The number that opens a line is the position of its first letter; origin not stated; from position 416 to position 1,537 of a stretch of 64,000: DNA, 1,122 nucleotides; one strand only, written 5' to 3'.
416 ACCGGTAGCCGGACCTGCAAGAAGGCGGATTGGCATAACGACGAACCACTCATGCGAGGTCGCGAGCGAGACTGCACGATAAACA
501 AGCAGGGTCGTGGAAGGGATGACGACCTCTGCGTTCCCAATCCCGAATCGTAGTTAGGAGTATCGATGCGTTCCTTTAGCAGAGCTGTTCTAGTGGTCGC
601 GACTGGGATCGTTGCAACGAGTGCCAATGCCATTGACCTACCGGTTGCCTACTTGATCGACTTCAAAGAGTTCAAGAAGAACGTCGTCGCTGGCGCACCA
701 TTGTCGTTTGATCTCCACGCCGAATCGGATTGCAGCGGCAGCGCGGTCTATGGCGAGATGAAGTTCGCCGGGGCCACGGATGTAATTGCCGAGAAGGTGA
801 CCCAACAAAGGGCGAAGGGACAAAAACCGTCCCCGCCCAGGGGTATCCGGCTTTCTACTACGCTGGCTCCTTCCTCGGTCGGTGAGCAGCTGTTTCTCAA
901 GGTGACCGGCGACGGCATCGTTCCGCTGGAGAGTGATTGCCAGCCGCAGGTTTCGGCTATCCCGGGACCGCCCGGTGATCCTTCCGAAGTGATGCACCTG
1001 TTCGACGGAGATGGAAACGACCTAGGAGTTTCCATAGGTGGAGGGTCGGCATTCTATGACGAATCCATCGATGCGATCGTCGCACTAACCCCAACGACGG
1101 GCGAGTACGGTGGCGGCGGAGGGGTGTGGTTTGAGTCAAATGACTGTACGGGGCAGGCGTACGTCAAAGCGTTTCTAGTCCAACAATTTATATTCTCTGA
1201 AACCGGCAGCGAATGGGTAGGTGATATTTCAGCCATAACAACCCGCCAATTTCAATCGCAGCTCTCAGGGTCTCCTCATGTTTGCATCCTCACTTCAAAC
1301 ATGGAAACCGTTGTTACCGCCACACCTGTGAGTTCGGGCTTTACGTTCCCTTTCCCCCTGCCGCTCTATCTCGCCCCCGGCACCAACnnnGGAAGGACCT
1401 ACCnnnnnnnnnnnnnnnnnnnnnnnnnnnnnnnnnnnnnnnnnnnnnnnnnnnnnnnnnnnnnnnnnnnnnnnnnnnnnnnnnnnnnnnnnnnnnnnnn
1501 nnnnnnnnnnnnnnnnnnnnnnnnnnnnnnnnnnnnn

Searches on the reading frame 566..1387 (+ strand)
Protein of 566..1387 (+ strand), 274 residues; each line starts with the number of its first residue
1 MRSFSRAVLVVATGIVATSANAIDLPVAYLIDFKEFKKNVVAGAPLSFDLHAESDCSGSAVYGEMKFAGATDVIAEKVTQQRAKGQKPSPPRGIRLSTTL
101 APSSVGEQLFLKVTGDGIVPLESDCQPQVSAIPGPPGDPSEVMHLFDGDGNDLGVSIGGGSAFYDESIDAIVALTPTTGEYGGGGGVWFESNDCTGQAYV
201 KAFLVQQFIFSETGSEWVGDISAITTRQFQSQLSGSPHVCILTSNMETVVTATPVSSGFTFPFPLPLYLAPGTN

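Call 6: search_protein_families(library=pfam, proteins=[window:566-1387:+], max_evalue=1)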
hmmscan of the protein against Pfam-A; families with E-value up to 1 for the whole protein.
window:566-1387:+ (274 aa): 0 families

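Call 13: find_related_loci(query=A1, collection=genome_contigs, flank=10000)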
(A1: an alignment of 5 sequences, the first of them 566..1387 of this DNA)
Query A1 (274 aa) in genome_contigs; peptide patterns used: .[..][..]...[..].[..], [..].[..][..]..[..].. (x = any residue, [..] = any of these).
47 stretches matched a pattern, but none encodes a relative of the query by tblastn (E <= 1e-3).

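Call 90: find_related_loci(query=A1, collection=viral_contigs, flank=8000)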
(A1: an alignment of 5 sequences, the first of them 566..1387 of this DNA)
Query A1 (274 aa) in viral_contigs; peptide patterns used: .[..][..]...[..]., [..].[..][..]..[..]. (x = any residue, [..] = any of these).
53 stretches matched a pattern, but none encodes a relative of the query by tblastn (E <= 1e-3).
